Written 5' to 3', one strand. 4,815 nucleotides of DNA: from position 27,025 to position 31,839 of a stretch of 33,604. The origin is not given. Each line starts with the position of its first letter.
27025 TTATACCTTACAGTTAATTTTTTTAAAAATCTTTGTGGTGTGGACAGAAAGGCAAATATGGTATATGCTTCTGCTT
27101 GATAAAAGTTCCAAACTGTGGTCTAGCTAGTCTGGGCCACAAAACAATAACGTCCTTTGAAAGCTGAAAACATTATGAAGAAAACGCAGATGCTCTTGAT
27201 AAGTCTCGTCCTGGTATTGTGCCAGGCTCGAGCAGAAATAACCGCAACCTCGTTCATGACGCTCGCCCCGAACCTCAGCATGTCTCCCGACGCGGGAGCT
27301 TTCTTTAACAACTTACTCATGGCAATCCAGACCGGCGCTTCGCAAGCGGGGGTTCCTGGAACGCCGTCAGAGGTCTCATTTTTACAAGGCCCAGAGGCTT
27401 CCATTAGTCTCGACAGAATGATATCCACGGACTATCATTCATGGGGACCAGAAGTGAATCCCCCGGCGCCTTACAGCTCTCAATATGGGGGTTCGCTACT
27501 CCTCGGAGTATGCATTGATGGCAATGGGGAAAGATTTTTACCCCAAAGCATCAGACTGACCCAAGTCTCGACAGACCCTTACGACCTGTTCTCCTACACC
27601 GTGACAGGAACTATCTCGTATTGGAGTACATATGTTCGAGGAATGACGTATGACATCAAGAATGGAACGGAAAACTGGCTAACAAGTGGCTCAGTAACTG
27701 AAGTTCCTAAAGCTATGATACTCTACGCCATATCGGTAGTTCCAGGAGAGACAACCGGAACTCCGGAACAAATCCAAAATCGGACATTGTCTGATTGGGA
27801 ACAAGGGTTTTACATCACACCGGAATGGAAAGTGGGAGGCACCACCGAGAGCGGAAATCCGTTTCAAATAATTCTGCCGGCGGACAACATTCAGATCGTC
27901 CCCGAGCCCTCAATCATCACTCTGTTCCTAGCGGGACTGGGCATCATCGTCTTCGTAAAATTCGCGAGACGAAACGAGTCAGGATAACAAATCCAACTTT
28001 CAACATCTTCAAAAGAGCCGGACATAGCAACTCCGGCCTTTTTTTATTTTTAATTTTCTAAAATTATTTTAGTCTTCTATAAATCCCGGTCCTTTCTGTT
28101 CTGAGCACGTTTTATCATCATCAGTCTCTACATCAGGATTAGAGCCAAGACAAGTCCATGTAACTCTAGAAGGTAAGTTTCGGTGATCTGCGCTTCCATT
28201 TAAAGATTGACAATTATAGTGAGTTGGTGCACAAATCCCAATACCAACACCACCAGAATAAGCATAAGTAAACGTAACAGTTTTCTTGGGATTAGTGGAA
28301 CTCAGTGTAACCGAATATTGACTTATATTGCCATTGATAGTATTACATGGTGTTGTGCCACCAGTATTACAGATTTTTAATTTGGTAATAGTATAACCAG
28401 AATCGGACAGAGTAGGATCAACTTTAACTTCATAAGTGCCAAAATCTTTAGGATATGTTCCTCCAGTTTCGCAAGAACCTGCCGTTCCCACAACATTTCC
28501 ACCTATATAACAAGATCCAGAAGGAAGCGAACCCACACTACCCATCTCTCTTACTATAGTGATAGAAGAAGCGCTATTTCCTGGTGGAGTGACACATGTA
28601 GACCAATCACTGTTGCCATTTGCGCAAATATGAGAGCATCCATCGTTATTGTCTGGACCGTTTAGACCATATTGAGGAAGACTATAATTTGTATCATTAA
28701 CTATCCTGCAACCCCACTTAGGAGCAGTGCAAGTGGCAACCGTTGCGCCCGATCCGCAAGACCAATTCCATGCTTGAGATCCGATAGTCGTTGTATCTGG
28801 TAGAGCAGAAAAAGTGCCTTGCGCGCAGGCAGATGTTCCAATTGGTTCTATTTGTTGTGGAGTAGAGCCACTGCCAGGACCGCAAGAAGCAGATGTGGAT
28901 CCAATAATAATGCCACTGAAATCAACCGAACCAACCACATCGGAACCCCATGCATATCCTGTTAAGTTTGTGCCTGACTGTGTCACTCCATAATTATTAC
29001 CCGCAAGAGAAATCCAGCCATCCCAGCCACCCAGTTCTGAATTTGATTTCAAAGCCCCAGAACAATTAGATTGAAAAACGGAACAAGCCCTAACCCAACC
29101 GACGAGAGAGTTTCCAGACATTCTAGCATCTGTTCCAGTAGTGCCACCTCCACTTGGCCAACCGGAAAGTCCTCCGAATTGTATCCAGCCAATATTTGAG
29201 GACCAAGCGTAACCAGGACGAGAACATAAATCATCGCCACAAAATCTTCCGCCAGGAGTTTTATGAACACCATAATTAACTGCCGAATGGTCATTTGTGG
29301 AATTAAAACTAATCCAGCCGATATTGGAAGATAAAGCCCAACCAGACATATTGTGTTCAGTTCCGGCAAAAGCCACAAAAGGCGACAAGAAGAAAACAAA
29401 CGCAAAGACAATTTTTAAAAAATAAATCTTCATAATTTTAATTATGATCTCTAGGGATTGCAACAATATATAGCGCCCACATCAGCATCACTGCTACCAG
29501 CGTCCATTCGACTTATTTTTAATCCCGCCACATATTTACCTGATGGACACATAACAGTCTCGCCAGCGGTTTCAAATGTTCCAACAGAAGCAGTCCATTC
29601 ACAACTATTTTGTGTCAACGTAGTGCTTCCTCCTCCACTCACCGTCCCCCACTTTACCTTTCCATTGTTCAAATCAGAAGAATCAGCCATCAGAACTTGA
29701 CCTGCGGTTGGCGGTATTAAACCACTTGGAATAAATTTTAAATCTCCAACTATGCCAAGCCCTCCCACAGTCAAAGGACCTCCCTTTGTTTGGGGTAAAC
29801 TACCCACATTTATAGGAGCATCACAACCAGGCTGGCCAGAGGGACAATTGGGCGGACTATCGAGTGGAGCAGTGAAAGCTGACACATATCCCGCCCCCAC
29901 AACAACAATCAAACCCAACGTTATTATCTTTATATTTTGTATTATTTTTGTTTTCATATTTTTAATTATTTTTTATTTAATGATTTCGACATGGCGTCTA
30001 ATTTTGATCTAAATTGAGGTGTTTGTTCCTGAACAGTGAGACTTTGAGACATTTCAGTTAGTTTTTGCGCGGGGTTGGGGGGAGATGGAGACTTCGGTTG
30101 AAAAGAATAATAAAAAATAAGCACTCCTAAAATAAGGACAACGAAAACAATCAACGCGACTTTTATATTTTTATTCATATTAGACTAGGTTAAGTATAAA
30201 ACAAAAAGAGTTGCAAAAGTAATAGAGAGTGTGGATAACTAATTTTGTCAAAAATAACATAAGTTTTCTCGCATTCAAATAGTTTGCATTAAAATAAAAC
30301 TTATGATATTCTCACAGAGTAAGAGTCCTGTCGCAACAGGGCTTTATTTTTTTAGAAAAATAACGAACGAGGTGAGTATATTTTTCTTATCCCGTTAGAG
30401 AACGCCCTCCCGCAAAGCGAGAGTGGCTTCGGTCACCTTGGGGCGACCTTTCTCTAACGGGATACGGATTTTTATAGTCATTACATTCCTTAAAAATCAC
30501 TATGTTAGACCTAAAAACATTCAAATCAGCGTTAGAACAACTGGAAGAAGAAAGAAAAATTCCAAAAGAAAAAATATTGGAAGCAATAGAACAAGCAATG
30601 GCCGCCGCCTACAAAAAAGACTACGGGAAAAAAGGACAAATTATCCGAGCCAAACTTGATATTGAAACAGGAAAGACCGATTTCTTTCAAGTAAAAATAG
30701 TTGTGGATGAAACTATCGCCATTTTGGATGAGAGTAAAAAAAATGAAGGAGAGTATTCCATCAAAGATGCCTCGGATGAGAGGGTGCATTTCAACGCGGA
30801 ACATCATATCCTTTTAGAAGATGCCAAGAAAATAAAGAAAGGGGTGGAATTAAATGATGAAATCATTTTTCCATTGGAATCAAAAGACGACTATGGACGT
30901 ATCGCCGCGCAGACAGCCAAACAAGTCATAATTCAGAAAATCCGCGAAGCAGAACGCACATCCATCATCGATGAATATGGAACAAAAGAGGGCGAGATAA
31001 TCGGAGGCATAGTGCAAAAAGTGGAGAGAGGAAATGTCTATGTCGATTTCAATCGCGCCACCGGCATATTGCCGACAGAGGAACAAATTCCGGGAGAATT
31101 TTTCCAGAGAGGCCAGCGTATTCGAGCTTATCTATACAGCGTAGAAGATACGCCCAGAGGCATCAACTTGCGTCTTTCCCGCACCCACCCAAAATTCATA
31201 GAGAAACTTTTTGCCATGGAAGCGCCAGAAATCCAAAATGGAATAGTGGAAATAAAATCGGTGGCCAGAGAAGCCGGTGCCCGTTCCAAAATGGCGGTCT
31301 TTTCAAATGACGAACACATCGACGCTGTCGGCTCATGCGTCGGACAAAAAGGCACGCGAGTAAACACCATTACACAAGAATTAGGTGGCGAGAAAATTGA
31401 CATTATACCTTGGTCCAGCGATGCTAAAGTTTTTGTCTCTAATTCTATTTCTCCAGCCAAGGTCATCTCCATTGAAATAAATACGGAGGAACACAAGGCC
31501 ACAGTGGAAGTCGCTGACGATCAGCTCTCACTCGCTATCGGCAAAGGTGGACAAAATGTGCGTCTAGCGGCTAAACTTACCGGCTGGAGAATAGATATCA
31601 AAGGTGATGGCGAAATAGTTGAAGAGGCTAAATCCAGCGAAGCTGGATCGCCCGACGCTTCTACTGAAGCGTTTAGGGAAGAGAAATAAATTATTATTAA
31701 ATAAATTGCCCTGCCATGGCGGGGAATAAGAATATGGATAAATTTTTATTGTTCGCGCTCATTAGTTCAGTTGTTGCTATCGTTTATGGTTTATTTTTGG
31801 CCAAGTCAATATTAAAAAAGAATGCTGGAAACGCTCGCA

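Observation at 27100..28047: Compositionally foreign single-gene island encoding a PEP-CTERM protein, with no exosortase in view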

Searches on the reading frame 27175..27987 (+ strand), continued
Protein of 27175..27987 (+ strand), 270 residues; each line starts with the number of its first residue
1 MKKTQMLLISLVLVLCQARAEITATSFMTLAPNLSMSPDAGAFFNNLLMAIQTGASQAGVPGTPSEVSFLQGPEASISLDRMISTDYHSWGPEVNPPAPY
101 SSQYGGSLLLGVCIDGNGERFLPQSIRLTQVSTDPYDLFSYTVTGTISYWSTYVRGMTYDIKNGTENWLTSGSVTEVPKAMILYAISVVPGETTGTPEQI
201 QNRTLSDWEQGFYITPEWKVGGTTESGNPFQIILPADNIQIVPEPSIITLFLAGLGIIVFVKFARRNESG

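Call 45: fold_search(model_id=the predicted structure, library=pdb)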
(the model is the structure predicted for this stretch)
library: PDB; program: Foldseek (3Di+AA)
matches with E <= 10: 866; with E <= 0.001: 1
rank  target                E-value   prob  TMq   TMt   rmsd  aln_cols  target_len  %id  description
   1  8b5l_q                3.4e-04  1.00  0.23  0.36  11.4       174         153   17  Cryo-EM structure of ribosome-Sec61-TRAP (TRanslocon Associated Protein) translocon complex (released 2023-03-01)
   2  8rjc_5                1.6e-03  1.00  0.23  0.33   9.7       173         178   16  Structure of the rabbit 80S ribosome stalled on a 2-TMD rhodopsin intermediate in complex with Sec61-TRAP, open confor (released 2024-01-24)
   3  8btk_TA               2.2e-03  0.90  0.18  0.23  10.8       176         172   19  Structure of the TRAP complex with the Sec translocon and a translating ribosome (released 2023-05-24)
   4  1tza_A                2.6e-03  0.99  0.22  0.40  11.6       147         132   12  X-ray structure of Northeast Structural Genomics Consortium target SoR45 (released 2004-07-27)
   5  1xq4_C                3.0e-03  0.95  0.21  0.38   8.0       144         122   12  Crystal Structure of the Putative ApaA Protein from Bordetella pertussis, Northeast Structural Genomics Target BeR40 (released 2004-11-09)
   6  1xl4_B                3.1e-03  0.84  0.18  0.18  17.5       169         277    9  Intermediate gating structure 1 of the inwardly rectifying K+ channel KirBac3.1 (released 2004-12-07)
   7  1xq4_B                4.4e-03  0.97  0.26  0.46   8.8       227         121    9  Crystal Structure of the Putative ApaA Protein from Bordetella pertussis, Northeast Structural Genomics Target BeR40 (released 2004-11-09)
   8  1xq4_A                5.8e-03  0.91  0.24  0.43   9.6       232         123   10  Crystal Structure of the Putative ApaA Protein from Bordetella pertussis, Northeast Structural Genomics Target BeR40 (released 2004-11-09)
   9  6kl7_A                6.2e-03  0.57  0.17  0.13  15.3       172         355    8  Beta-arrestin 1 mutant S13D/T275D (released 2020-01-29)
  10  5xxz_A                6.5e-03  0.77  0.18  0.05  17.7       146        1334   12  Crystal structure of a serine protease from Streptococcus species (released 2018-08-08)
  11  9dnm_A                6.9e-03  0.44  0.17  0.12  16.3       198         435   10  Structure of rat beta-arrestin 1 bound to allosteric inhibitor (released 2025-01-22)
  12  7adi_A                9.2e-03  0.75  0.19  0.19  17.2       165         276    9  KirBac3.1 W46R: role of a highly conserved tryptophan at the membrane-water interface of Kir channel (released 2022-01-12)
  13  7wwo_A                9.7e-03  0.77  0.22  0.32   7.7       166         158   10  Dimer form of hypothetical protein TTHA1873 from Thermus thermophilus (released 2022-03-09)
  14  8as4_A                1.0e-02  0.51  0.18  0.15  11.8       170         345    9  Crystal structure of human beta-arrestin-1 (released 2023-06-07)
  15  4ei0_B                1.2e-02  0.51  0.17  0.16   9.4       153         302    8  Crystal structure of a DUF4466 family protein (PARMER_03218) from Parabacteroides merdae ATCC 43184 at 2.00 A resoluti (released 2012-05-30)
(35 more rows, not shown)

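Call 51: list_cluster_members(proteins=[P0003, P0005, P0007, P0008, P0010, P0011, P0012, P0014, P0015, P0018])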
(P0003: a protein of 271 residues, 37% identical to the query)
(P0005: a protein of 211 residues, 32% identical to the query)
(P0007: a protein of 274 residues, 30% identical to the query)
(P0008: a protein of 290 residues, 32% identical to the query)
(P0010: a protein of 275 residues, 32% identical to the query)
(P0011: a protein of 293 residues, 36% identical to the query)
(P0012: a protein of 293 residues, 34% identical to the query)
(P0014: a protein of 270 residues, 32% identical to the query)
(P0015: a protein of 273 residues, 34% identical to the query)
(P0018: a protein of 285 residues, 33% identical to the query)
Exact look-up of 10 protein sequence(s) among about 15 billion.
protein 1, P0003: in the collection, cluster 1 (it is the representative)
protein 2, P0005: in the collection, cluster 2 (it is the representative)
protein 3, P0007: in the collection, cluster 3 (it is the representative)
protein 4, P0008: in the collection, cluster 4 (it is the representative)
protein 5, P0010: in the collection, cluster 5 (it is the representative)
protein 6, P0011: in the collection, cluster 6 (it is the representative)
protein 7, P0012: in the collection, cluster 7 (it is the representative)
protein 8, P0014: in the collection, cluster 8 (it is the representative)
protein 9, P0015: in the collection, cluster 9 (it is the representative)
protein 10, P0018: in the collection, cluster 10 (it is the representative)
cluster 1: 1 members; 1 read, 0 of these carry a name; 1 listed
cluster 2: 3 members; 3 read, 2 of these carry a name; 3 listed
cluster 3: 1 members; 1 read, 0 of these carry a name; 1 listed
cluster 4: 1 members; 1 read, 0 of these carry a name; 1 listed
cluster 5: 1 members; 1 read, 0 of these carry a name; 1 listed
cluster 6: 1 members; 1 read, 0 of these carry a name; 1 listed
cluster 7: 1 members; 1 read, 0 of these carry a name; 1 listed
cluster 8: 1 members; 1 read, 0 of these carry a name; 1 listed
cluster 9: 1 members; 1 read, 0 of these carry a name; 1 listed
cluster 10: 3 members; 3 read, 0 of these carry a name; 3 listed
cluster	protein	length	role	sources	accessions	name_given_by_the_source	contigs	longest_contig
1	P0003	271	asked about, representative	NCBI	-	-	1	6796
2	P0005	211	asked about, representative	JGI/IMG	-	hypothetical protein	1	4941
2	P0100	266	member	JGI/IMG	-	hypothetical protein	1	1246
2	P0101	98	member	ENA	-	-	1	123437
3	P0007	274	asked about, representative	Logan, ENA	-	-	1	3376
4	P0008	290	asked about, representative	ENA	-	-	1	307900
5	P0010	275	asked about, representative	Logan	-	-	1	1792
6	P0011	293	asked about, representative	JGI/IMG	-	-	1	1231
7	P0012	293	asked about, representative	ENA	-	-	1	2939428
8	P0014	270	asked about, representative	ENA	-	-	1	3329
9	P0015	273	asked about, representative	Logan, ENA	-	-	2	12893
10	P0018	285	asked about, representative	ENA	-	-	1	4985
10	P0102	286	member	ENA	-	-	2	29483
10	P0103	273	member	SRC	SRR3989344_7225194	-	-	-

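Call 52: search_protein_families(library=pfam, proteins=[L083:2298-2627:-, L083:374-1390:-, L083:5911-6795:-], max_evalue=0.01)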
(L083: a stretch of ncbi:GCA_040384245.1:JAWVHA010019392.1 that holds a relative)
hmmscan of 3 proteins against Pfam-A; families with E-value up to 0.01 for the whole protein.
L083:2298-2627:- (109 aa): 0 families

L083:374-1390:- (338 aa): 1 family
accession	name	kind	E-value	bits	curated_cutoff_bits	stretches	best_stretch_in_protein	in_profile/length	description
PF00078.32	RVT_1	-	1.8e-26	93.6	29.6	1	69-282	8-203/205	Reverse transcriptase (RNA-dependent DNA polymerase)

L083:5911-6795:- (294 aa): 0 families

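Call 53: find_encoding_contigs(protein=P0008, flank=8000, max_places=2)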
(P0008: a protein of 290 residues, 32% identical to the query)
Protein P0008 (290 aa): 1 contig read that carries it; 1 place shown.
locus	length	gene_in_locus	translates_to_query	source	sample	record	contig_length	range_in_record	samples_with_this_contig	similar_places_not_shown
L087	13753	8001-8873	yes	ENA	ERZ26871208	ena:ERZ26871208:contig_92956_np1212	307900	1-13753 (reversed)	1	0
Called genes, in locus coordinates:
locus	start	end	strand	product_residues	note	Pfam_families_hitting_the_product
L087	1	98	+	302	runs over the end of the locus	PF25539:Bestrophin_2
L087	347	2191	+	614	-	PF00211:Guanylate_cyc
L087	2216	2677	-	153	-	PF00072:Response_reg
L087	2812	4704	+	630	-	PF13522:GATase_6, PF13537:GATase_7, PF00733:Asn_synthase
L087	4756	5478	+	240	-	PF00149:Metallophos, PF12850:Metallophos_2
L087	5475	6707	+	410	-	PF07690:MFS_1, PF03092:BT1, PF13347:MFS_2 (weak)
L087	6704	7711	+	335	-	PF01553:Acyltransferase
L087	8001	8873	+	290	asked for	-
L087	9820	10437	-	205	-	PF18967:PycTM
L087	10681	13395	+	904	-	PF03160:Calx-beta, PF05048:NosD, PF13229:Beta_helix, PF05048:NosD (weak)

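Call 54: find_encoding_contigs(protein=P0012, flank=8000, max_places=2)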
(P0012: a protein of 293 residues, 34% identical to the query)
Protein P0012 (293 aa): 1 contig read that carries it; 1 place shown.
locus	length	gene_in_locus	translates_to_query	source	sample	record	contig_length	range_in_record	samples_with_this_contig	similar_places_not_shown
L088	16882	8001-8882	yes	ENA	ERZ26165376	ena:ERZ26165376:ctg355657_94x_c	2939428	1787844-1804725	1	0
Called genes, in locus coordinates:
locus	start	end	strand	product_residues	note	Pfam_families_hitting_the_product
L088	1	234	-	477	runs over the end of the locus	PF04389:Peptidase_M28 (weak), PF01546:Peptidase_M20, PF07687:M20_dimer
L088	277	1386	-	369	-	PF03969:AFG1_ATPase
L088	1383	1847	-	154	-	PF03061:4HBT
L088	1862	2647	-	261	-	PF13085:Fer2_3, PF13237:Fer4_10, PF13183:Fer4_8, PF13534:Fer4_17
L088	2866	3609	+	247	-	PF00106:adh_short, PF01370:Epimerase (faint), PF08659:KR, PF13561:adh_short_C2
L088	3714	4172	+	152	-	PF00011:HSP20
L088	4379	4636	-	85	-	PF04226:Transgly_assoc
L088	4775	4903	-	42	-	-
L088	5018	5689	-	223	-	PF03473:MOSC, PF03475:YiiM_3-alpha (weak)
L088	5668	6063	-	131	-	-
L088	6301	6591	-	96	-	PF11730:DUF3297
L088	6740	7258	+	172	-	PF05257:CHAP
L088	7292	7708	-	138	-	-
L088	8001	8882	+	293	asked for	PF07589:PEP_exosort_dom (weak)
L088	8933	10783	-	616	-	PF00009:GTP_EFTU, PF22042:EF-G_D2, PF03144:GTP_EFTU_D2, PF00679:EFG_C, PF21018:BipA_C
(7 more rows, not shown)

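Call 57: find_related_loci(query=A1, collection=viral_contigs, flank=6000)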
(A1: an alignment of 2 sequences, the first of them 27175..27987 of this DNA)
Query A1 (270 aa) in viral_contigs; peptide patterns used: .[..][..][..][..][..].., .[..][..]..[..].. (x = any residue, [..] = any of these).
70 stretches matched a pattern, but none encodes a relative of the query by tblastn (E <= 1e-3).

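Call 58: search_dna_similar(query=window:27175-27987:+, collection=phages, mode=protein, max_evalue=0.001)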
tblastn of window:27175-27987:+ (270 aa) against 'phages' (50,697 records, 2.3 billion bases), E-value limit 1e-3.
No match.

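Call 66: search_solved_structures(query=A2, max_evalue=1)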
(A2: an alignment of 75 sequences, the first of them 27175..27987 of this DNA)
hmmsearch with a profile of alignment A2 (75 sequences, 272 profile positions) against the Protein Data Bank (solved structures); distinct sequences matched with E-value up to 1: 3.
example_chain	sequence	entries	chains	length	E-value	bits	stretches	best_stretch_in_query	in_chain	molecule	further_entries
4hhu_A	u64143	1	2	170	0.054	16.2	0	183-235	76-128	OR280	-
7vfb_B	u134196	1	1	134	0.52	13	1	133-187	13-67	nb2b4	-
3u62_A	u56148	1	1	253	0.63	12.7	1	127-197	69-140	Shikimate dehydrogenase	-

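Call 69: fold_search(model_id=the predicted structure, library=viral)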
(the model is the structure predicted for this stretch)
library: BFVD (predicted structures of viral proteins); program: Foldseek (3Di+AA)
matches with E <= 10: 606; with E <= 0.001: 0
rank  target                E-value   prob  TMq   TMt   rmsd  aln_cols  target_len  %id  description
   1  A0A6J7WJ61            1.0e-03  0.77  0.19  0.09  20.9       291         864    9  PA14 domain containing protein [uncultured Caudovirales phage]
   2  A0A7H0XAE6            5.1e-03  0.51  0.20  0.11  12.3       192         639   16  (no name in the UniProt tables at hand)
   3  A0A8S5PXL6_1          7.6e-03  0.38  0.13  0.06  14.3       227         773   10  Uncharacterized protein [Myoviridae sp. ctgsk7]
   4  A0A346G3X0            1.3e-02  0.44  0.16  0.16  13.8       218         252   10  (no name in the UniProt tables at hand)
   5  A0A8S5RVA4            1.3e-02  0.35  0.17  0.08  21.8       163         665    6  LPXTG cell wall anchor motif domain protein [Siphoviridae sp. ctHip2]
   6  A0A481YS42            1.4e-02  0.63  0.20  0.31  11.5       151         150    7  Uncharacterized protein [Marseillevirus LCMAC101]
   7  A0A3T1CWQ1            2.2e-02  0.93  0.25  0.17   8.7       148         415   11  Uncharacterized protein [Acanthamoeba castellanii medusavirus J1]
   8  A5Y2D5                2.8e-02  0.54  0.17  0.09   9.8       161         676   12  (no name in the UniProt tables at hand)
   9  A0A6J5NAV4            3.2e-02  0.09  0.14  0.06  19.5       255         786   12  Uncharacterized protein [uncultured Caudovirales phage]
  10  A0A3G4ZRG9            3.3e-02  0.18  0.15  0.20  14.3       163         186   10  Uncharacterized protein [Dasosvirus sp.]
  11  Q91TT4                3.5e-02  0.38  0.17  0.22  10.4       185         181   13  T22.5 [Tupaiid herpesvirus 1 (strain 1)]
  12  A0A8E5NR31            3.7e-02  0.28  0.25  0.21  11.6       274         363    9  (no name in the UniProt tables at hand)
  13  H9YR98                4.0e-02  0.57  0.20  0.26   8.1       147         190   10  (no name in the UniProt tables at hand)
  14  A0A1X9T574            4.4e-02  0.10  0.14  0.12  23.6       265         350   10  Contractile protein-like motif protein [Ranid herpesvirus 3]
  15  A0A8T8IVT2            5.3e-02  0.28  0.19  0.23   9.9       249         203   11  (no name in the UniProt tables at hand)
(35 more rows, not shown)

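Call 81: find_encoding_contigs(protein=P0048, flank=5000, max_places=2)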
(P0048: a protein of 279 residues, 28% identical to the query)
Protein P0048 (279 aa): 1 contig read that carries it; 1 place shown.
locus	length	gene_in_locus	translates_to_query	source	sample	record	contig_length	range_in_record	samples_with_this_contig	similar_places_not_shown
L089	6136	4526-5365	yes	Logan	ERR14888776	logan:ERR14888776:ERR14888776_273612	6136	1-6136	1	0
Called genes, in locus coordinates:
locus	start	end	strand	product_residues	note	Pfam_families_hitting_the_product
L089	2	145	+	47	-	?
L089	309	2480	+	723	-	PF02897:Peptidase_S9_N, PF00326:Peptidase_S9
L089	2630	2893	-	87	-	-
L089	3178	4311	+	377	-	PF01627:Hpt (weak), PF13487:HD_5, PF01966:HD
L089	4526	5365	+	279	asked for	-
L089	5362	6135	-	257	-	?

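Call 82: find_encoding_contigs(protein=P0028, flank=5000, max_places=2)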
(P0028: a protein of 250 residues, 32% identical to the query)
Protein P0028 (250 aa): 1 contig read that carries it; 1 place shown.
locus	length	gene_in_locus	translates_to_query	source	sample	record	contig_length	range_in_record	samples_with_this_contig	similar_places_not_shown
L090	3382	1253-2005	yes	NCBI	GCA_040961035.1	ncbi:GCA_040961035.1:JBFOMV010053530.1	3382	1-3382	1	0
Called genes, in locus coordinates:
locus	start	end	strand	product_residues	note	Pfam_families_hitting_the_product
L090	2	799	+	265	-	?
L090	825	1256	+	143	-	PF04773:FecR (weak)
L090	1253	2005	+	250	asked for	-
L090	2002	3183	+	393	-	PF04932:Wzy_C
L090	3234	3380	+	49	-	?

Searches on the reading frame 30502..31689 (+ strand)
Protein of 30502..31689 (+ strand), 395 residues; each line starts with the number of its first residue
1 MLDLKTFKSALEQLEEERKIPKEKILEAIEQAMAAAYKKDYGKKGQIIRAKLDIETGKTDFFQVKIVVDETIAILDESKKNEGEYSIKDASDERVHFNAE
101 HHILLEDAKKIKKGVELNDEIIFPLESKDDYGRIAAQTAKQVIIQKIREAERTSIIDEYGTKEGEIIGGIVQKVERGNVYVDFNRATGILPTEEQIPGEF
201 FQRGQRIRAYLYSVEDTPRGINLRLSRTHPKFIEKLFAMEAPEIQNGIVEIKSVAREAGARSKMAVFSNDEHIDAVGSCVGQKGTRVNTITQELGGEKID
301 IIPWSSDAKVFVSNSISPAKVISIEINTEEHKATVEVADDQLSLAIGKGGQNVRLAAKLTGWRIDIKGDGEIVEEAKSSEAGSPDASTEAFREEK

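Call 6: search_protein_families(library=pfam, proteins=[window:30502-31689:+], max_evalue=0.01)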
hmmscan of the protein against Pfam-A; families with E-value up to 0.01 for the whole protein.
window:30502-31689:+ (395 aa): 8 families
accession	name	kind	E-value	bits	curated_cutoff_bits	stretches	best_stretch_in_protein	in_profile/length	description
PF08529.16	NusA_N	-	3.1e-30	105.3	23.8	1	7-152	2-118/119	NusA N-terminal domain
PF13184.12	KH_5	-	3.1e-28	98.1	27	1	258-326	1-69/69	NusA-like KH domain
PF00575.29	S1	-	4.9e-06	27.3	22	1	162-224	3-72/74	S1 RNA binding domain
PF23095.1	KH_NusA_C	-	0.0001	22.7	34.2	1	334-366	2-34/59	Transcription termination/antitermination protein NusA, KH domain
PF07650.23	KH_2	-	0.00053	20.2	22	1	311-365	5-59/78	KH domain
PF00013.35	KH_1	-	0.002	18.3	21.5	0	334-369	3-39/66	KH domain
PF10246.15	MRP-S35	-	0.0023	18.3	25.1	1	152-219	12-79/105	Mitochondrial ribosomal protein MRP-S35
PF22675.2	KH-I_KHDC4-BBP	-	0.0043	17.3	30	0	346-380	12-46/76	KHDC4/BBP-like, KH-domain type I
